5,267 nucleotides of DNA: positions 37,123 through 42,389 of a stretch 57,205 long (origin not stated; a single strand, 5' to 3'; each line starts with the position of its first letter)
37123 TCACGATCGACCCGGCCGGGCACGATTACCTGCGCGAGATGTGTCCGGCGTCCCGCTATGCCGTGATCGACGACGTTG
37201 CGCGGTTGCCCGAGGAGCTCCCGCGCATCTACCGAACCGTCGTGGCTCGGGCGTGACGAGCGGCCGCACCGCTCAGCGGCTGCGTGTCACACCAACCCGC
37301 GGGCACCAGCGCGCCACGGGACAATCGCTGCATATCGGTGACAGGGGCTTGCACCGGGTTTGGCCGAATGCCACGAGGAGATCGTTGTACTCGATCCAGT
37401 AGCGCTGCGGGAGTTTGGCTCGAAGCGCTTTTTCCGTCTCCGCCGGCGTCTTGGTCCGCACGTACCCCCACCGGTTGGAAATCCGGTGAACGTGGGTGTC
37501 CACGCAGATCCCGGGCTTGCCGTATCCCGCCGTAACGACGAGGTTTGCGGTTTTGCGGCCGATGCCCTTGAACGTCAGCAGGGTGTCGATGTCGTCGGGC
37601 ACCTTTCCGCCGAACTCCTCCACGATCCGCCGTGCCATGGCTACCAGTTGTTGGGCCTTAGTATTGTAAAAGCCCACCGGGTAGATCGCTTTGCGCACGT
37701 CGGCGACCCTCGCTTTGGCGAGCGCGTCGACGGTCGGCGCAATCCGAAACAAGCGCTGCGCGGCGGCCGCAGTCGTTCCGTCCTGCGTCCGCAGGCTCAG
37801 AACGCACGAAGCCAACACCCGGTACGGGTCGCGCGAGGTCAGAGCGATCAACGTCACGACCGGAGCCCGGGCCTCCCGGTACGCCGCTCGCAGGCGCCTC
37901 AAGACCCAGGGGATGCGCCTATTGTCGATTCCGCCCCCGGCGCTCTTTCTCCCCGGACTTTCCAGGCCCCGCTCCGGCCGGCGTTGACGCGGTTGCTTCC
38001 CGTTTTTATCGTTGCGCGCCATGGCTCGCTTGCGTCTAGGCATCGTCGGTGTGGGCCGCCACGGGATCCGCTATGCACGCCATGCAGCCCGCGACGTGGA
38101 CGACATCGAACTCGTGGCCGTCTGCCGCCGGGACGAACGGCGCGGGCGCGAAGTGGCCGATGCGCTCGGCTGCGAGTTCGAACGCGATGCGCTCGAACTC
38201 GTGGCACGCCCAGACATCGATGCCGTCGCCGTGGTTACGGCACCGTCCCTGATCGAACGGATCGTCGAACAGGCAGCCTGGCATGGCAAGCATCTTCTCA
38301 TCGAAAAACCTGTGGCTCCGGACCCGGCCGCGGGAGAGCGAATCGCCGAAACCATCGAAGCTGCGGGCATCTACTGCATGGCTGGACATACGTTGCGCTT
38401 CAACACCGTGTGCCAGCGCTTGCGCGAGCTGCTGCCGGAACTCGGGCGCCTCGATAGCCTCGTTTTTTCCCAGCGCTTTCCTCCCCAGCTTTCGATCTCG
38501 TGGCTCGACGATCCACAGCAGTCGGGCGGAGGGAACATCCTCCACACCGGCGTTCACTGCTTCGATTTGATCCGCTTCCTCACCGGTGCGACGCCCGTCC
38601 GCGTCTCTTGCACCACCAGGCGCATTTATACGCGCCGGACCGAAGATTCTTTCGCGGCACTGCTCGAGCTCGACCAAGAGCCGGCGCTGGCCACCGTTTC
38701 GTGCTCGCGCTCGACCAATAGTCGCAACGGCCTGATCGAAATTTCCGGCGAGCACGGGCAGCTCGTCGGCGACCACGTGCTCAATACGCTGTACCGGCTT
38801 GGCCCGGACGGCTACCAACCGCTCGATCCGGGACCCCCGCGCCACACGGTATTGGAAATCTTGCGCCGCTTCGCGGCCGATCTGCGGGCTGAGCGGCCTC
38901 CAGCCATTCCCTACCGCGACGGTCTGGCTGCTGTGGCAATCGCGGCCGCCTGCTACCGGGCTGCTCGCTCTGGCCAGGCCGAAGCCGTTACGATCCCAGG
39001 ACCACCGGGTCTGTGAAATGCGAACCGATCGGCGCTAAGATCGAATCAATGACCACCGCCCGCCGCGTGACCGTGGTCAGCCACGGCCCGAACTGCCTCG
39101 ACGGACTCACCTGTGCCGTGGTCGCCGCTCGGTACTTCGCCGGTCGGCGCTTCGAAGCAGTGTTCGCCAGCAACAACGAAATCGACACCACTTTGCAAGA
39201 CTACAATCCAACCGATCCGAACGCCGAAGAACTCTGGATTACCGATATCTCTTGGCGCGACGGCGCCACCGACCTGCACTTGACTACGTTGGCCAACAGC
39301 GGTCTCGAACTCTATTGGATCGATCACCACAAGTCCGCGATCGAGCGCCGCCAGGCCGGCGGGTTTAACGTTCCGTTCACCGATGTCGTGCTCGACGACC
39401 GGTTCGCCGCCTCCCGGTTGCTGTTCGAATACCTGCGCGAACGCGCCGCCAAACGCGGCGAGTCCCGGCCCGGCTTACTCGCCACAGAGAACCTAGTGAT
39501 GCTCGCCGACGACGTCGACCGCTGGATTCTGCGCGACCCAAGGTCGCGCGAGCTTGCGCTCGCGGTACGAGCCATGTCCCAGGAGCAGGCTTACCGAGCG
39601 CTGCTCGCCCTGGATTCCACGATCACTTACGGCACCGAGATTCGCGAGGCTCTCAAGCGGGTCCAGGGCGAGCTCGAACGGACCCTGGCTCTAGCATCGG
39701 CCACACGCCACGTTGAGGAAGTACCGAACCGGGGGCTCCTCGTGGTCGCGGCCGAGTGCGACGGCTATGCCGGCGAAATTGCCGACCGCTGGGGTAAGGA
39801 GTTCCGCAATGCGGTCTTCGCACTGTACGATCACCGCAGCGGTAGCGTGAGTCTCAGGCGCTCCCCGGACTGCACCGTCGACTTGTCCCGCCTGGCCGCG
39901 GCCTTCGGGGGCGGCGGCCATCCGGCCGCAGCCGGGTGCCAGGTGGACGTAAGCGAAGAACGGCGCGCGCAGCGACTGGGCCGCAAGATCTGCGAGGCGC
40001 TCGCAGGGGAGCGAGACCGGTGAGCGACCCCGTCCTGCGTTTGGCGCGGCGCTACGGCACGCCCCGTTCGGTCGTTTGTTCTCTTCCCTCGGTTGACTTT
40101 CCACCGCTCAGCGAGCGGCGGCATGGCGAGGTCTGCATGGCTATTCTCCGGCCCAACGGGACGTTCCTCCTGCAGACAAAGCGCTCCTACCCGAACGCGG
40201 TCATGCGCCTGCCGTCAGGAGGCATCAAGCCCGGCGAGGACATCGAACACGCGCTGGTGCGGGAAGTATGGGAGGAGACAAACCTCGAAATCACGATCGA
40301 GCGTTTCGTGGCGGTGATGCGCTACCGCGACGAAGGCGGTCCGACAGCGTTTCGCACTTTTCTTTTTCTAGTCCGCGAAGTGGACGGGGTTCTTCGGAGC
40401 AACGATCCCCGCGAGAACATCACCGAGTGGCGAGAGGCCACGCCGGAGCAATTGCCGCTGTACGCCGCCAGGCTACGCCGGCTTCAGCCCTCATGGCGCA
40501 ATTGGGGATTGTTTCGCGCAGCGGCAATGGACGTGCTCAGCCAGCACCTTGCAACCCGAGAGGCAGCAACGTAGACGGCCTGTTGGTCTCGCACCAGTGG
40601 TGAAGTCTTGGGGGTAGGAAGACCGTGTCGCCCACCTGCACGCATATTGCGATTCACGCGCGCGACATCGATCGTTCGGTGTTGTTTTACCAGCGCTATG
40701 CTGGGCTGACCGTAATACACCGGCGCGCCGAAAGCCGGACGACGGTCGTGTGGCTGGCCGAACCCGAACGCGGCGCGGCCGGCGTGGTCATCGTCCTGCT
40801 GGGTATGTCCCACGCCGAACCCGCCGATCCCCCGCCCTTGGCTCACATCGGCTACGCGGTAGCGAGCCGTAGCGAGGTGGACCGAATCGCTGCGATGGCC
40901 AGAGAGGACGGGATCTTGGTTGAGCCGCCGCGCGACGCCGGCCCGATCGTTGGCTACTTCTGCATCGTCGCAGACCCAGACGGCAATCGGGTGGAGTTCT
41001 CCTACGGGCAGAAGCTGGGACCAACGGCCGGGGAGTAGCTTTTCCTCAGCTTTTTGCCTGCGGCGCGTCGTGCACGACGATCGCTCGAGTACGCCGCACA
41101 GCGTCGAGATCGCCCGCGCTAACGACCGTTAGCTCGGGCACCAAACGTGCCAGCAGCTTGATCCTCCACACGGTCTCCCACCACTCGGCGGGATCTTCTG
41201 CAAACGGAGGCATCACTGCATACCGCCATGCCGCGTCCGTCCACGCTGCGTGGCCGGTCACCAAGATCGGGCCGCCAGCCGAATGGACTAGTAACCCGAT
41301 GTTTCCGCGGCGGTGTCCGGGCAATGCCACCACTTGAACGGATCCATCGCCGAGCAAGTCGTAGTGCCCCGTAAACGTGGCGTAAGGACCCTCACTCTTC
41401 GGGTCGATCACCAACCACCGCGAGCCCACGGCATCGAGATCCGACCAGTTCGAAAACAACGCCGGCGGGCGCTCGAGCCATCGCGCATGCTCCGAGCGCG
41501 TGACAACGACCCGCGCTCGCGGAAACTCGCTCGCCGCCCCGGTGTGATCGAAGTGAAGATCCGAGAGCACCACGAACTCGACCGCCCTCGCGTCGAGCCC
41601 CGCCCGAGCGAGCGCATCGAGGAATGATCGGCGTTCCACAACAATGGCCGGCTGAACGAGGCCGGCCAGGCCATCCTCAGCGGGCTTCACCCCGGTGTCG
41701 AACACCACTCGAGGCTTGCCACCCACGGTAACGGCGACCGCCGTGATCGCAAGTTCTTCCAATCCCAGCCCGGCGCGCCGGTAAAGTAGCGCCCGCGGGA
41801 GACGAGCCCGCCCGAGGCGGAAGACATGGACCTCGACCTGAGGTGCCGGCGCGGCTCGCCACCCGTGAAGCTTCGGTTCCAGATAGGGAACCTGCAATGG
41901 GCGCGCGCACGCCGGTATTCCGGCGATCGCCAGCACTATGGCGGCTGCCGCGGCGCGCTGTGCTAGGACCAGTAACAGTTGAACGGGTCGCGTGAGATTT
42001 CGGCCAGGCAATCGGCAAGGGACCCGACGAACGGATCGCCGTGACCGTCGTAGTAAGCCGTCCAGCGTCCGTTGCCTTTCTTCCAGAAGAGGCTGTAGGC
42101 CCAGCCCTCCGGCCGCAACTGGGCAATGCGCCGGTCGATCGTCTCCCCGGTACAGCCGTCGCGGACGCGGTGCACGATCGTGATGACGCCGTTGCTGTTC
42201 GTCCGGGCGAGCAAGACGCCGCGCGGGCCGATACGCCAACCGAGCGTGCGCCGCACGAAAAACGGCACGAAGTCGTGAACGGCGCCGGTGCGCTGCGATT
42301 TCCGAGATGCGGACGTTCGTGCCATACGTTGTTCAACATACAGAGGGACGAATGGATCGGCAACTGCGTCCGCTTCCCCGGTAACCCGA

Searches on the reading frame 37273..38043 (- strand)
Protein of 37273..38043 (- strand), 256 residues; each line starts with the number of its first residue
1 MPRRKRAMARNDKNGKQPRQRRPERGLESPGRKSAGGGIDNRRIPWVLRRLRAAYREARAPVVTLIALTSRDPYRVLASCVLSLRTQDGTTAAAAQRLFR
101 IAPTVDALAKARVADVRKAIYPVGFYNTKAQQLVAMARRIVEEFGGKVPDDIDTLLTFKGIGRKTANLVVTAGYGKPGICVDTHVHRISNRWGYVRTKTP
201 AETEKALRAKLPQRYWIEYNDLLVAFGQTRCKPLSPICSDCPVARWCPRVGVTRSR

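Call 31: search_protein_families(library=pfam, max_evalue=0.00001, proteins=[window:37273-38043:-])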
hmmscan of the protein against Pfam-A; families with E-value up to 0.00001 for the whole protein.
window:37273-38043:- (256 aa): 1 family
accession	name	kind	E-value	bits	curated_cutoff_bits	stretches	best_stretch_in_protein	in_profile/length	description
PF00730.31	HhH-GPD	-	4.6e-25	88.5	26.2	1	79-212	2-107/108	HhH-GPD superfamily base excision DNA repair protein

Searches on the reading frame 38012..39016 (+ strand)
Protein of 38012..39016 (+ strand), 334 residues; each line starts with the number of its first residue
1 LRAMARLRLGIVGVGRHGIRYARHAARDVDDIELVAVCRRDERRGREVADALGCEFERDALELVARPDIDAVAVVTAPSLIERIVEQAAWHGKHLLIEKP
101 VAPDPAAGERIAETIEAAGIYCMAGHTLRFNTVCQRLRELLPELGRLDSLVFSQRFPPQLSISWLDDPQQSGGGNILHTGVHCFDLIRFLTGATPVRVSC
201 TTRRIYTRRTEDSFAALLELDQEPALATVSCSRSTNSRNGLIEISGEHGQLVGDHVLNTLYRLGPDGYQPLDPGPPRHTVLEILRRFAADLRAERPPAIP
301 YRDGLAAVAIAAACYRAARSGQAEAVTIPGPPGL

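Call 31: search_protein_families(library=pfam, max_evalue=0.00001, proteins=[window:38012-39016:+])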
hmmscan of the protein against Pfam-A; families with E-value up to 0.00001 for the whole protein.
window:38012-39016:+ (334 aa): 3 families
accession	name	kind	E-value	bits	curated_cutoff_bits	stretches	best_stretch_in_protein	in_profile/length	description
PF01408.29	GFO_IDH_MocA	-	1.3e-21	77.9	24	1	8-126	2-120/120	Oxidoreductase family, NAD-binding Rossmann fold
PF22725.1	GFO_IDH_MocA_C3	-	3.6e-18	66.2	27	1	151-251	22-123/124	GFO/IDH/MocA C-terminal domain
PF02894.22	GFO_IDH_MocA_C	-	9.9e-14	52.1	22.9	1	157-322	25-214/218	Oxidoreductase family, C-terminal alpha/beta domain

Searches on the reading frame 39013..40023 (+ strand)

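Call 31: search_protein_families(library=pfam, max_evalue=0.00001, proteins=[window:39013-40023:+])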
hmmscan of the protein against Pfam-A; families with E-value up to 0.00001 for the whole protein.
window:39013-40023:+ (336 aa): 1 family
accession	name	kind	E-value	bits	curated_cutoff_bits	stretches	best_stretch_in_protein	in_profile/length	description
PF02272.25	DHHA1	-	1.4e-06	29.1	25.9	1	253-317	18-90/102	DHHA1 domain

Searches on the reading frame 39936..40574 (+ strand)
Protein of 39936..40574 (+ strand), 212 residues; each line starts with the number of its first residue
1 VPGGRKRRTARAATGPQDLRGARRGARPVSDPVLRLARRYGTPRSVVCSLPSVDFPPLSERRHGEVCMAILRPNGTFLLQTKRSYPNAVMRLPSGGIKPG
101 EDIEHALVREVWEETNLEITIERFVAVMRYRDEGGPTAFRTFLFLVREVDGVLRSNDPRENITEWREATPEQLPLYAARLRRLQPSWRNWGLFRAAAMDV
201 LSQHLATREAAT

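Call 31: search_protein_families(library=pfam, max_evalue=0.00001, proteins=[window:39936-40574:+])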
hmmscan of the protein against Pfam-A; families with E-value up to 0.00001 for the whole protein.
window:39936-40574:+ (212 aa): 1 family
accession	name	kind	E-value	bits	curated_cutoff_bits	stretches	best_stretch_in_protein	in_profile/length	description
PF00293.34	NUDIX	-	8.9e-17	61.8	21.1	1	62-176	2-121/134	NUDIX domain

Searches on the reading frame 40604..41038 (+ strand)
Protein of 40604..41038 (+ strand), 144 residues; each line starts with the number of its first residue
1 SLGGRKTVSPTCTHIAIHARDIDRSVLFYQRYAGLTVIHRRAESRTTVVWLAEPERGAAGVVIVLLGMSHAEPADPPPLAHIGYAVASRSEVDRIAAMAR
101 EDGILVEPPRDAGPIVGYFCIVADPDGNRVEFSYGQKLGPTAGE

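Call 31: search_protein_families(library=pfam, max_evalue=0.00001, proteins=[window:40604-41038:+])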
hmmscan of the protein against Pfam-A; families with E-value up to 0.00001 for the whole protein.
window:40604-41038:+ (144 aa): 1 family
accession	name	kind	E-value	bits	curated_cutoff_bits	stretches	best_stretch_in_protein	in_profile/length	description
PF00903.31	Glyoxalase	-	4.7e-12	46.8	20.6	1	13-132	3-121/121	Glyoxalase/Bleomycin resistance protein/Dioxygenase superfamily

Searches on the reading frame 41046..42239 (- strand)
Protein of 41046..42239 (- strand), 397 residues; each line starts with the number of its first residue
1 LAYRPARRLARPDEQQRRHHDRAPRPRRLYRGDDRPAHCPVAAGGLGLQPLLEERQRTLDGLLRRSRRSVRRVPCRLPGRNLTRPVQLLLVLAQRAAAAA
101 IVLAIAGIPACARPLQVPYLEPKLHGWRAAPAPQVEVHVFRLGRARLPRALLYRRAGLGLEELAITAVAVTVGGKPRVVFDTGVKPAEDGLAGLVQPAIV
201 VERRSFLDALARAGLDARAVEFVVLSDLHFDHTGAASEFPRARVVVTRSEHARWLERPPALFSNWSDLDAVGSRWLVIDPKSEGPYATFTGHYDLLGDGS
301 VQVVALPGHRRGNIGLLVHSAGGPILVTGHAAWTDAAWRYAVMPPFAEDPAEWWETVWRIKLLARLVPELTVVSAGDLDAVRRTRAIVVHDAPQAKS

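Call 31: search_protein_families(library=pfam, max_evalue=0.00001, proteins=[window:41046-42239:-])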
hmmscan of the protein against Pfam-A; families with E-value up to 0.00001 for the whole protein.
window:41046-42239:- (397 aa): 1 family
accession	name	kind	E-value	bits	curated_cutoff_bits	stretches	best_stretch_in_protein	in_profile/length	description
PF00753.33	Lactamase_B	-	9.4e-14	52.2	22.7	1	166-372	7-193/196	Metallo-beta-lactamase superfamily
